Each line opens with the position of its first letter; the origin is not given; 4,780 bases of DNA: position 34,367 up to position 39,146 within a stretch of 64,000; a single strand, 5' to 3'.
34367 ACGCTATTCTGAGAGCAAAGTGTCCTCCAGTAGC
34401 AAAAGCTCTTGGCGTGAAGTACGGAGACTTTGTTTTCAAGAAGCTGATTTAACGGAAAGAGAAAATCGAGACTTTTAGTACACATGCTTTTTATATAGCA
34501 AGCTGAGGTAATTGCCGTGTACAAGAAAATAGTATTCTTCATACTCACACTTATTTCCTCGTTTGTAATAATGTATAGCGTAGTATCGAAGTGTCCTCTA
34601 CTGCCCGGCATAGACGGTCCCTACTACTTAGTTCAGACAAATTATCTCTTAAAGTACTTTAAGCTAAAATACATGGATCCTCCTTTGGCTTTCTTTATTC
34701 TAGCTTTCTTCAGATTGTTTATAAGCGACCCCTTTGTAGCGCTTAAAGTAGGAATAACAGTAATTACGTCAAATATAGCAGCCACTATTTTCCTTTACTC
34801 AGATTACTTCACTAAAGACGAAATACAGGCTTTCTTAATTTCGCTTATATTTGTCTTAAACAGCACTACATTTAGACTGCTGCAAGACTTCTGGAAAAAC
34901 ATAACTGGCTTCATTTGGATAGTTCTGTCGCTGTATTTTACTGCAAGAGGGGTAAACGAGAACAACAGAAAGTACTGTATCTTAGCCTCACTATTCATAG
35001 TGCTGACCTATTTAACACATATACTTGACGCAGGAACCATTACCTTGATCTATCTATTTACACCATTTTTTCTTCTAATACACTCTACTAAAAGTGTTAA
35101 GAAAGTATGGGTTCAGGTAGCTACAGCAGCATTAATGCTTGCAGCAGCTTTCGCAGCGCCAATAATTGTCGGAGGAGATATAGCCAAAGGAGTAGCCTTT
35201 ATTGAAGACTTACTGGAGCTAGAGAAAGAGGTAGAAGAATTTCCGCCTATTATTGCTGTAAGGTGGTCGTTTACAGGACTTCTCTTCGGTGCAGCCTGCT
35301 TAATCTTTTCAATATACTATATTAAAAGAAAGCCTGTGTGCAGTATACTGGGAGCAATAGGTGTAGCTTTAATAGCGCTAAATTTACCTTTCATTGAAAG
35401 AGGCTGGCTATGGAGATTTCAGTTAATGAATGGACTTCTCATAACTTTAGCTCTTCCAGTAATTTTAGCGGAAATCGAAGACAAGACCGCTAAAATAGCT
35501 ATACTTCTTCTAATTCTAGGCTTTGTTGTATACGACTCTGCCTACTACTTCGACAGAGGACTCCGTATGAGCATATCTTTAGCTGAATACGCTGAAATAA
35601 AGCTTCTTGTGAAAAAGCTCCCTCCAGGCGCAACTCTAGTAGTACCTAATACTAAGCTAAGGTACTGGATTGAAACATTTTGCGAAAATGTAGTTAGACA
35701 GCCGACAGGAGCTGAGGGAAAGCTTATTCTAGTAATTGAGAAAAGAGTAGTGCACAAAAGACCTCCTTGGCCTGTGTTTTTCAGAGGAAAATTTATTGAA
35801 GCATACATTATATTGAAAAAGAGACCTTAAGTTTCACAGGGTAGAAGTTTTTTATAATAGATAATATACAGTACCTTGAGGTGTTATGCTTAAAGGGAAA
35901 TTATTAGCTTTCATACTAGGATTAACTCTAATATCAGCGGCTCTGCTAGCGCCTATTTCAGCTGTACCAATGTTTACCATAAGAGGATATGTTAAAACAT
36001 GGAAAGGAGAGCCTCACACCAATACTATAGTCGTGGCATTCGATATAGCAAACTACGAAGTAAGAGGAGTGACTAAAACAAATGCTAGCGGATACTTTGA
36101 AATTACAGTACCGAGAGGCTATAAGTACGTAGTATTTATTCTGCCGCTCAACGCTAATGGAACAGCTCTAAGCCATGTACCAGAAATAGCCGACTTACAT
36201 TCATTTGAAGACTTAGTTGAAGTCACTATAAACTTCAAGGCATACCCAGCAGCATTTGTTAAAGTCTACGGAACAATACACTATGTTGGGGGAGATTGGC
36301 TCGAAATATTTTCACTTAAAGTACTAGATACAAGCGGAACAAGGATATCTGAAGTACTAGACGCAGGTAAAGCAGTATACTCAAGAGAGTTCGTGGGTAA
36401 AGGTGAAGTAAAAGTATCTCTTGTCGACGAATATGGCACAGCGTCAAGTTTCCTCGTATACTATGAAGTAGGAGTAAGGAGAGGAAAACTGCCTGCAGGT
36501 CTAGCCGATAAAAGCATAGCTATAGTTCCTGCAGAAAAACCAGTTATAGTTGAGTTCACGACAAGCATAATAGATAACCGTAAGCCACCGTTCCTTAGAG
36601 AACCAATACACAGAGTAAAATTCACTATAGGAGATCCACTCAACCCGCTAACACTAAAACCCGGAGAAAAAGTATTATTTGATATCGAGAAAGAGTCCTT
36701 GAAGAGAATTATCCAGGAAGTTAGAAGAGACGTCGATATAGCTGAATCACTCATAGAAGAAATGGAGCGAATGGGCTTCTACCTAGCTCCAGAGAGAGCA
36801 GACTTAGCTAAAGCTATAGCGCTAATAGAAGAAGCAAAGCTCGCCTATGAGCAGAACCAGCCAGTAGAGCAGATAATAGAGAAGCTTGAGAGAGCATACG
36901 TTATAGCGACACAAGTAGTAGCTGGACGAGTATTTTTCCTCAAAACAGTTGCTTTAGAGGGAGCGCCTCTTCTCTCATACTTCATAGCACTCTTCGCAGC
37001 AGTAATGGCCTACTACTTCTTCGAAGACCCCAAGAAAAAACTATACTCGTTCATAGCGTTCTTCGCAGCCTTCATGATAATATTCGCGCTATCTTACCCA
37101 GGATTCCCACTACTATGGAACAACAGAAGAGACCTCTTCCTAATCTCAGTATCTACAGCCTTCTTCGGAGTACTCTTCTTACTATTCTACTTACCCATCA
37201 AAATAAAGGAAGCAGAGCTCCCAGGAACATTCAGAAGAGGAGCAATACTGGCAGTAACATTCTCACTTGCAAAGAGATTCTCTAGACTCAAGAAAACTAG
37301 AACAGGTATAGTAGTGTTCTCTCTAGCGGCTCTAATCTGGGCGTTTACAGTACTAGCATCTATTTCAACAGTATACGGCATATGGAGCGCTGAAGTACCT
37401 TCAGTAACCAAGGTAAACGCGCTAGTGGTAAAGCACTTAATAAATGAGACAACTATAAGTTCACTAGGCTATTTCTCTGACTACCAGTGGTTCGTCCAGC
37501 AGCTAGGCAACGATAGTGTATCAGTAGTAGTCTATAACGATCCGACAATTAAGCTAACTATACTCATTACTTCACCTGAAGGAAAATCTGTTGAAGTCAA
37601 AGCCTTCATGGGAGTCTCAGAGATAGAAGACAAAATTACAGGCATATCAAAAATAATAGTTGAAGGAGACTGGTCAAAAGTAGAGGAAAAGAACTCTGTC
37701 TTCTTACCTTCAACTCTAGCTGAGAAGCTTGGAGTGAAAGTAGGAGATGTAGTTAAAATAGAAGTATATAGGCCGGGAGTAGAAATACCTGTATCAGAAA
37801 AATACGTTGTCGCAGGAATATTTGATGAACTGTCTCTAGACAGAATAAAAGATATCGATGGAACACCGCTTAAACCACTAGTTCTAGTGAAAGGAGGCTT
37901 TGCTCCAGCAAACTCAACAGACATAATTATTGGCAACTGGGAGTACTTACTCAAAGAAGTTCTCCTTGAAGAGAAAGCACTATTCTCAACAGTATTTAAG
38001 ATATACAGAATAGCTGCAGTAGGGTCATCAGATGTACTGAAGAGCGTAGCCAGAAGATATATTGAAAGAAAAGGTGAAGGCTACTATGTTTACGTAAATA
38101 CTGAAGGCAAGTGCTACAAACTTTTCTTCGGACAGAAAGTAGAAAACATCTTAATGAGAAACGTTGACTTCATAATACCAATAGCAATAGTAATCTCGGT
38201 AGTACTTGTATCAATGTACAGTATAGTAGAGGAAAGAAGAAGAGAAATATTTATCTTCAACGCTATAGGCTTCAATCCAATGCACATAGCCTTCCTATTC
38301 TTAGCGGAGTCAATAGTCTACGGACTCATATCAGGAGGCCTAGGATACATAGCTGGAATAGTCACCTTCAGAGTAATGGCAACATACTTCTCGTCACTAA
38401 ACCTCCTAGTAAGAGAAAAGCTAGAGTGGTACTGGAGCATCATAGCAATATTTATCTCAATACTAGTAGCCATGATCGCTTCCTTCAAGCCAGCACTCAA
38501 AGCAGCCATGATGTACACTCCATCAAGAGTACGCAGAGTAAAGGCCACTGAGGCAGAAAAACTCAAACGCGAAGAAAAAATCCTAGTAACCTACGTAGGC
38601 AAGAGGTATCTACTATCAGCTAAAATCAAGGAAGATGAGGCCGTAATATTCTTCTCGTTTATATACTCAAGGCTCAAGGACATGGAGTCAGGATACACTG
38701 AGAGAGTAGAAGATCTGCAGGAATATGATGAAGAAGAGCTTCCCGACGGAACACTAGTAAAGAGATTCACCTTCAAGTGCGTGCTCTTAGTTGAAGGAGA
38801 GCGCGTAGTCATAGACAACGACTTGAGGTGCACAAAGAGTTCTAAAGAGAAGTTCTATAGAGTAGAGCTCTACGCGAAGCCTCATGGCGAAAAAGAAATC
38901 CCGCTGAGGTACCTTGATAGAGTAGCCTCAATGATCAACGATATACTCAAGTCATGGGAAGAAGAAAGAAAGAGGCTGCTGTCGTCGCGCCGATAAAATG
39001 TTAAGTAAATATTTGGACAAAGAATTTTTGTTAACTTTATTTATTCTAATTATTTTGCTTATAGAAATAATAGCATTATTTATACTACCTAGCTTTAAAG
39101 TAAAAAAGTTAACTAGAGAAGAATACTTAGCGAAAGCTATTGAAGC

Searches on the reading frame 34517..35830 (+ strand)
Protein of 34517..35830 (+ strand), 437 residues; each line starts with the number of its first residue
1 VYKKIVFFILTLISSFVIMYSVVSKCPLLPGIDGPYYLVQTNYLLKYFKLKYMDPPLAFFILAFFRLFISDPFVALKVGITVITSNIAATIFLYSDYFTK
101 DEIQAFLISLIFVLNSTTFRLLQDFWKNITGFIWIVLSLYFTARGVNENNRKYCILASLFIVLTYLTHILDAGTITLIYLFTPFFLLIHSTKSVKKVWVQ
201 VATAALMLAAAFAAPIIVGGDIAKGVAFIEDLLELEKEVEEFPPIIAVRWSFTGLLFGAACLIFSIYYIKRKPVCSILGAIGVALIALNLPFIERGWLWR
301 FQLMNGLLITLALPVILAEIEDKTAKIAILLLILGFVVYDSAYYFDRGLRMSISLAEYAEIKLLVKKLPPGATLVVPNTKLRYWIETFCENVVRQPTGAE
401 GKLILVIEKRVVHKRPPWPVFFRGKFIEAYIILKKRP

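Call 4: search_protein_families(library=pfam, proteins=[window:34517-35830:+], max_evalue=0.1)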
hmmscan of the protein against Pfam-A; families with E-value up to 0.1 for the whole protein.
window:34517-35830:+ (437 aa): 1 family
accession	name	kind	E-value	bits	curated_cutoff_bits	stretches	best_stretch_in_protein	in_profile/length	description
PF10131.15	PTPS_related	-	1.1e-07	31.1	26.4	1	55-345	5-307/621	6-pyruvoyl-tetrahydropterin synthase related domain; membrane protein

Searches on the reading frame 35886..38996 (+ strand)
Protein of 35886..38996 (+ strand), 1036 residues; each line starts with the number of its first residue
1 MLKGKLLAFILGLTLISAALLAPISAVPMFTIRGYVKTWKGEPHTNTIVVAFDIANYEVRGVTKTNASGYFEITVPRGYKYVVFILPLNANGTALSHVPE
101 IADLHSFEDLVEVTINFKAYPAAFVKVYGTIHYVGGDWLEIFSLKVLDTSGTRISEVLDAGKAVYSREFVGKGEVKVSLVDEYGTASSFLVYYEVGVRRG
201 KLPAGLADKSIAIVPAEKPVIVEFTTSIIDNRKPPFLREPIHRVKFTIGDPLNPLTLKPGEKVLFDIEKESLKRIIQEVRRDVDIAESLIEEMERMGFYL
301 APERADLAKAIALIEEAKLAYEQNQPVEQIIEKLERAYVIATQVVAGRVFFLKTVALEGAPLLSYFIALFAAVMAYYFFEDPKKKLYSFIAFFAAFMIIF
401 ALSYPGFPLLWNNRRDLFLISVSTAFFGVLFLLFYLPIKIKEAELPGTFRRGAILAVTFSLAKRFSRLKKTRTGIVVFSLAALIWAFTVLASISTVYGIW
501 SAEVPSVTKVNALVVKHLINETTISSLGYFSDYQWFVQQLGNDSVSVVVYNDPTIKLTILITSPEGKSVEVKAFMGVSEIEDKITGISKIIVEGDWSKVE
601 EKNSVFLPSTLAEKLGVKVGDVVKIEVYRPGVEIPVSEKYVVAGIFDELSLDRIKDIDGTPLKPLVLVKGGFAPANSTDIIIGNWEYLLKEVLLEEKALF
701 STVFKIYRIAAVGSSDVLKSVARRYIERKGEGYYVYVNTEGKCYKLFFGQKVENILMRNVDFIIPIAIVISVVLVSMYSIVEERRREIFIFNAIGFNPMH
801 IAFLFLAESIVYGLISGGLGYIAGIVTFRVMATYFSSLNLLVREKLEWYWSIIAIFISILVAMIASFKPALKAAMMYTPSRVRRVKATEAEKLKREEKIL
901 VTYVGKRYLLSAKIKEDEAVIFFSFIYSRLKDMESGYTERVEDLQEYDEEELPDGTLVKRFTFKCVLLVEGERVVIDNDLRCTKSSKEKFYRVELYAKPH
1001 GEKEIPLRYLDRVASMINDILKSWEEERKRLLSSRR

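Call 4: search_protein_families(library=pfam, proteins=[window:35886-38996:+], max_evalue=0.1)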
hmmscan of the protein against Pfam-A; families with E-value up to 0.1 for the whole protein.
window:35886-38996:+ (1036 aa): 5 families
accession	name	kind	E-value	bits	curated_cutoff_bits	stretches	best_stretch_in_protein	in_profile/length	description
PF02687.27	FtsX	-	3.3e-11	43.7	25.5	1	765-874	7-116/120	FtsX-like permease C-terminal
PF04014.23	MazE_antitoxin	-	0.0023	18.3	24.7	1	598-627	3-32/48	Antidote-toxin recognition MazE, bacterial antitoxin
PF13620.12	CarboxypepD_reg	-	0.0036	18.1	32.3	1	31-79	1-49/82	Carboxypeptidase regulatory-like domain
PF01348.27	Intron_maturas2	-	0.014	15.8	20.8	1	324-392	7-76/140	Type II intron maturase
PF12704.14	MacB_PCD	-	0.019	15.7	27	1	568-648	87-156/207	MacB-like periplasmic core domain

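Call 7: search_protein_families(library=ncbifam, proteins=[window:35886-38996:+], max_evalue=1)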
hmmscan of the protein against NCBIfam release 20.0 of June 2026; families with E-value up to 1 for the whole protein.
window:35886-38996:+ (1036 aa): 11 families
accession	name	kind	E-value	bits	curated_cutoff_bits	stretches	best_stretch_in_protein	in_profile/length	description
TIGR02212.1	lolCE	equivalog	1.1e-10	41.1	362.45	2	531-647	73-191/411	lipoprotein-releasing ABC transporter permease subunit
TIGR03434.1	ADOP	subfamily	3.1e-08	32.2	622.3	1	781-901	297-420/803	ADOP family duplicated permease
TIGR02213.1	lolE_release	exception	8.3e-06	24.9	540.35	1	528-628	70-168/411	lipoprotein-releasing ABC transporter permease subunit LolE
NF008076.0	PRK10814.1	exception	7.2e-05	22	473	2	746-876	256-390/399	lipoprotein-releasing ABC transporter permease subunit LolC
NF008357.0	PRK11146.1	exception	7.4e-05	21.7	439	1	457-627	5-170/414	lipoprotein-releasing ABC transporter permease subunit LolE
TIGR00439.2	FtsX_Gneg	equivalog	0.0018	17.6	255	1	756-862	165-274/292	permease-like cell division protein FtsX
TIGR01439.1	lp_hng_hel_AbrB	domain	0.0063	16.2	28.3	1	598-634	3-40/44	transcriptional regulator, AbrB family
NF058648.1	ECF_sub_HI1622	equivalog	0.027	14.5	100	0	31-79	26-73/180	NikL family nickel/cobalt ECF transporter subunit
NF038346.1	FtsX_actino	exception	0.046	13.1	250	1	782-867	207-299/308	permease-like cell division protein FtsX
NF050106.1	TA_MazE_antitoxin_Deino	equivalog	0.17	12.1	65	0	605-633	3-31/65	type II toxin-antitoxin system MazE family antitoxin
NF038347.1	FtsX_Gpos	exception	0.28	10.5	225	1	757-867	167-288/296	permease-like cell division protein FtsX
